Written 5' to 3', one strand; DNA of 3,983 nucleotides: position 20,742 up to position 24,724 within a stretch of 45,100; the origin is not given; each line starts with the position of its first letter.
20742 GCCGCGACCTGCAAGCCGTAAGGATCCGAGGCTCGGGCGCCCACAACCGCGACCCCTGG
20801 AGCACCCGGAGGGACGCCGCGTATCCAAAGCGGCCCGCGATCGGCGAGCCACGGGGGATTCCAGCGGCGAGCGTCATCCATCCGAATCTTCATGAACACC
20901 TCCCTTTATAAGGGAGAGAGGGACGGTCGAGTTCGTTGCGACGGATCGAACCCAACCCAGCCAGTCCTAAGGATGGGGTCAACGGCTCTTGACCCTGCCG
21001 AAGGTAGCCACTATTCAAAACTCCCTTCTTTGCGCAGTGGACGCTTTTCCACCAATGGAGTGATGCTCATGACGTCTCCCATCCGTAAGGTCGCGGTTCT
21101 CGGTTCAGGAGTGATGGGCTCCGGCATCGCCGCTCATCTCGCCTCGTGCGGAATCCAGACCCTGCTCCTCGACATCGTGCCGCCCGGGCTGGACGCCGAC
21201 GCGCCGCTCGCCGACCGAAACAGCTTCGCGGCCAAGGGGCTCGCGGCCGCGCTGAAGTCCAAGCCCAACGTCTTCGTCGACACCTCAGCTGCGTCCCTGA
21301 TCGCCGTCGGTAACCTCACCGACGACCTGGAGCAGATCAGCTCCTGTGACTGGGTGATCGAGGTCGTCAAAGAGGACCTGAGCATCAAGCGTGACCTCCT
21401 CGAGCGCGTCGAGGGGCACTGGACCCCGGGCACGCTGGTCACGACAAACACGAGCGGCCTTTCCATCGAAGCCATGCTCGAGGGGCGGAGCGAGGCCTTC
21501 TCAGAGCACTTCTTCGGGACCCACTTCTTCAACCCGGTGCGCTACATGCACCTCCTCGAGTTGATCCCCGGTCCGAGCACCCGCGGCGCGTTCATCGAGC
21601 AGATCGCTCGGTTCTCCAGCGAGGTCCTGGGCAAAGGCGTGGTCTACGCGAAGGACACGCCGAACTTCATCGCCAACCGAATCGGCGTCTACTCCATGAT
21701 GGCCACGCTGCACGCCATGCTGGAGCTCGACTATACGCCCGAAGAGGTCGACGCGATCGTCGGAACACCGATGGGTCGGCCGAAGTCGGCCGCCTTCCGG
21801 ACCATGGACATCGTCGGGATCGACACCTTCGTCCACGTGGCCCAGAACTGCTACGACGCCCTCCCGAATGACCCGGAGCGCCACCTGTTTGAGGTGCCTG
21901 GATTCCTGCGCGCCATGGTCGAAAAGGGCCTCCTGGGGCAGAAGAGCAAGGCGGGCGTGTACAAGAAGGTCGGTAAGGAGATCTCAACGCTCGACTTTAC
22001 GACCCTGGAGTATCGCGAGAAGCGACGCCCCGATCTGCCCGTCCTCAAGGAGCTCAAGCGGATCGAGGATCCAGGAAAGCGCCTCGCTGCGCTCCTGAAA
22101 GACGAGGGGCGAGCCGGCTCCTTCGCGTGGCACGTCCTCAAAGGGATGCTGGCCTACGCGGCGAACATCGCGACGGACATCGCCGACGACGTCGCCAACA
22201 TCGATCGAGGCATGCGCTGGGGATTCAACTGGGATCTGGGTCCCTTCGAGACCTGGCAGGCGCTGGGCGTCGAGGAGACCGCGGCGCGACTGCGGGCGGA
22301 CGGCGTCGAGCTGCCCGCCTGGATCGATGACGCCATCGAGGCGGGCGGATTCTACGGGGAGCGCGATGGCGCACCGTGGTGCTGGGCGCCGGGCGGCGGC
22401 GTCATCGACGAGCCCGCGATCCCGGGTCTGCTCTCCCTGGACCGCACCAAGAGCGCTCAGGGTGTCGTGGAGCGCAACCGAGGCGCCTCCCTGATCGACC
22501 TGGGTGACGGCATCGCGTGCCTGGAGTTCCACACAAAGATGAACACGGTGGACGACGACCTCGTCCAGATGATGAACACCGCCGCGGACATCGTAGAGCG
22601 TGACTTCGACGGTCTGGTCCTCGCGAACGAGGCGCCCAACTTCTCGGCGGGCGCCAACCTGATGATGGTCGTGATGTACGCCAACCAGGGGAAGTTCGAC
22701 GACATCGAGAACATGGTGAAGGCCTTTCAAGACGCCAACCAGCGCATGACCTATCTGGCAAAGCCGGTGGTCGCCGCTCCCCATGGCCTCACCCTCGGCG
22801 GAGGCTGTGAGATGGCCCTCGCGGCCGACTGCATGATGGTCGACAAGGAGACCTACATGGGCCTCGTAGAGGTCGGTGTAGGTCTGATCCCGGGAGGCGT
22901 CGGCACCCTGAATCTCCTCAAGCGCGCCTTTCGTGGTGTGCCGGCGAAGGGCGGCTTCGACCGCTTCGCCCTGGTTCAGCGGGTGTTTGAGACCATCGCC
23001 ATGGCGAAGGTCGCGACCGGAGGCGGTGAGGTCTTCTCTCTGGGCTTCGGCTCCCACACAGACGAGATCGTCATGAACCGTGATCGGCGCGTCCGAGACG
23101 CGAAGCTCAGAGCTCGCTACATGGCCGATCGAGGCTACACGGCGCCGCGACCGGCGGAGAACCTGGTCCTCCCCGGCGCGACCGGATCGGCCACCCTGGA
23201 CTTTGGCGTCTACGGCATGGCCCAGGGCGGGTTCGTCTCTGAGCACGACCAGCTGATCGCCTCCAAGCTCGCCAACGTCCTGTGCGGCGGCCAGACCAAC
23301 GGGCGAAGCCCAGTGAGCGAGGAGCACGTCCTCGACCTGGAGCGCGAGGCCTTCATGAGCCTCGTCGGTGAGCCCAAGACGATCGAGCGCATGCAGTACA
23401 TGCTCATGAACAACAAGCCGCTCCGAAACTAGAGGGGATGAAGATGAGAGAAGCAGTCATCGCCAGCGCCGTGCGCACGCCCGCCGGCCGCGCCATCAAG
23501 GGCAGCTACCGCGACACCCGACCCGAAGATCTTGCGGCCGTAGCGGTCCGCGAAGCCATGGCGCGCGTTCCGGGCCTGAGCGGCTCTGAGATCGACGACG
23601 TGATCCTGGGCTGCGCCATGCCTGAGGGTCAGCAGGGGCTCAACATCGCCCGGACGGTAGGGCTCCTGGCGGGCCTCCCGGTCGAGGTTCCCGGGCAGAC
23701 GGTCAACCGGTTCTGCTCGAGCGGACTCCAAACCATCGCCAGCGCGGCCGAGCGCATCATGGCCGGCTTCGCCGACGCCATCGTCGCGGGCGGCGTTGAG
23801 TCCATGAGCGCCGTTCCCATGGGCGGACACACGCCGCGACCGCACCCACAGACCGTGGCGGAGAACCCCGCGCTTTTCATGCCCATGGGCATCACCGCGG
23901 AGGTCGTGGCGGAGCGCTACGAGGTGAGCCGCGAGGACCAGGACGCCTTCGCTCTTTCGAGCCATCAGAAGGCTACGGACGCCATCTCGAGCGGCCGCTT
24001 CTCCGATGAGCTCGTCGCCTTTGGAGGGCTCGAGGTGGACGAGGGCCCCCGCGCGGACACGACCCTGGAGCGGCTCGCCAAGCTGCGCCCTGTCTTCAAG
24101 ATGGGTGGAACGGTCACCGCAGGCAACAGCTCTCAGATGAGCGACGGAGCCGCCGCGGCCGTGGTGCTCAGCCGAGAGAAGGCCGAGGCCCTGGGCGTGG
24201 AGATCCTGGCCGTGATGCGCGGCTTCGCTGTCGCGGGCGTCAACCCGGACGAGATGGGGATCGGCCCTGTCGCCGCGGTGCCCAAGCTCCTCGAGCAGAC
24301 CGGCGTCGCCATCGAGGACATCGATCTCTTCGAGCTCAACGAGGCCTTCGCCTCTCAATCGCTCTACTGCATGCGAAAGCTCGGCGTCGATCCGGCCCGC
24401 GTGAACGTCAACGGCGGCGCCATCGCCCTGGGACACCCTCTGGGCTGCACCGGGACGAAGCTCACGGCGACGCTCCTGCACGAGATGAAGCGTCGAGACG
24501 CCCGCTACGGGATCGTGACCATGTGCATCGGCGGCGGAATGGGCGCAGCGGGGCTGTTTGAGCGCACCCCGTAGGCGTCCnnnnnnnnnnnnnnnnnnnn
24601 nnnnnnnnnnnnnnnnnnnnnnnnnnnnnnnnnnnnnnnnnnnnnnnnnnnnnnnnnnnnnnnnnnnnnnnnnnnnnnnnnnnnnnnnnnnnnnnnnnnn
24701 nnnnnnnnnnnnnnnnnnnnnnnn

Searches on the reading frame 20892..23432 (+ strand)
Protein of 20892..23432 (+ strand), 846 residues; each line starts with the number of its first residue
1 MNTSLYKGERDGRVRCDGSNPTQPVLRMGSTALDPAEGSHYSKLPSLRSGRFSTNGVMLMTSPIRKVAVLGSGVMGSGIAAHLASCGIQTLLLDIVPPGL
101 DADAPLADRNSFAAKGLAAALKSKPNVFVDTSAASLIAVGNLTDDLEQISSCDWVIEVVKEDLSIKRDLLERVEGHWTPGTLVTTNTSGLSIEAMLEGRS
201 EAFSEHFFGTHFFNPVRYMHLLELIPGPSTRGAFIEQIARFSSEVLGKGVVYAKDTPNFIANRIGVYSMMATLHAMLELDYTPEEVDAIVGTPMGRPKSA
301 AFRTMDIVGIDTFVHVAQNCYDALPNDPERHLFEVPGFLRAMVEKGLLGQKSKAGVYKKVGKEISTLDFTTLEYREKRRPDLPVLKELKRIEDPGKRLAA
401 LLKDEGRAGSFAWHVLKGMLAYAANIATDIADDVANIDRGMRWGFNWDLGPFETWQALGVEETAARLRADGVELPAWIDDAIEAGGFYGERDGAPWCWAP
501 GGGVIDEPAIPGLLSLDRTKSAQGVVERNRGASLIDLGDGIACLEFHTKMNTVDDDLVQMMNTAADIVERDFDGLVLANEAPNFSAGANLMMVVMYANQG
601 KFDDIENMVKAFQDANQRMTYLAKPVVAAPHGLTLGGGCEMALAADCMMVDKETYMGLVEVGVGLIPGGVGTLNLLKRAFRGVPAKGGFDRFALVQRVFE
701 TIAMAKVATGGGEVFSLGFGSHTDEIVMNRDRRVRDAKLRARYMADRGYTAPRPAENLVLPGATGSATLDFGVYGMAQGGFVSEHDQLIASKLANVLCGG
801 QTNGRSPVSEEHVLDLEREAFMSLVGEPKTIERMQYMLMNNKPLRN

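Call 10: search_protein_families(library=pfam, proteins=[window:20892-23432:+], max_evalue=0.001)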
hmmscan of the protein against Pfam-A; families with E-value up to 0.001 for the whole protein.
window:20892-23432:+ (846 aa): 4 families
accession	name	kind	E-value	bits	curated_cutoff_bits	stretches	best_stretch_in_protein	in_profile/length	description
PF02737.24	3HCDH_N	-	6.7e-40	137.3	22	1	66-256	1-180/180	3-hydroxyacyl-CoA dehydrogenase, NAD binding domain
PF00725.27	3HCDH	-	6.1e-17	62.4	22.1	1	259-358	2-96/97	3-hydroxyacyl-CoA dehydrogenase, C-terminal domain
PF00378.25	ECH_1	-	3.2e-16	59.9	27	1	540-678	5-143/251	Enoyl-CoA hydratase/isomerase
PF16113.10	ECH_2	-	3.4e-11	43.7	27.2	1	541-679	3-142/335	Enoyl-CoA hydratase/isomerase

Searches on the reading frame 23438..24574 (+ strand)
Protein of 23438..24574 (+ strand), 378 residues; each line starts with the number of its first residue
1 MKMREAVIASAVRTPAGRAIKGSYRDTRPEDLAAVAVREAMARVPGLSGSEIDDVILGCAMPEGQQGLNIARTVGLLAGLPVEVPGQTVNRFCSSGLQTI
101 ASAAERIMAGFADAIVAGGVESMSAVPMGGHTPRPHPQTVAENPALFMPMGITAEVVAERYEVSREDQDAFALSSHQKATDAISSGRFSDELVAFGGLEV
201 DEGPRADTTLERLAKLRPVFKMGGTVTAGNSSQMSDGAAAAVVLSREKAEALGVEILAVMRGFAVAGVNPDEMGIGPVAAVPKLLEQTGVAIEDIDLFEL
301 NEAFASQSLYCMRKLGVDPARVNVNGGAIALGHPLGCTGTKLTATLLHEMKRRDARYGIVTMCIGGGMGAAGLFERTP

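Call 10: search_protein_families(library=pfam, proteins=[window:23438-24574:+], max_evalue=0.001)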
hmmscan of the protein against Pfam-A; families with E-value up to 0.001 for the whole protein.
window:23438-24574:+ (378 aa): 3 families
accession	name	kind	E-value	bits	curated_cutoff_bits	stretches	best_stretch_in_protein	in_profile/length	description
PF00108.29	Thiolase_N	-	1.9e-71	240.9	26.4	1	7-246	2-259/260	Thiolase, N-terminal domain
PF02803.24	Thiolase_C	-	4.4e-50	168.9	27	1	255-375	2-122/123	Thiolase, C-terminal domain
PF00109.32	ketoacyl-synt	-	0.00017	21.7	20.8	1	87-123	168-204/252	Beta-ketoacyl synthase, N-terminal domain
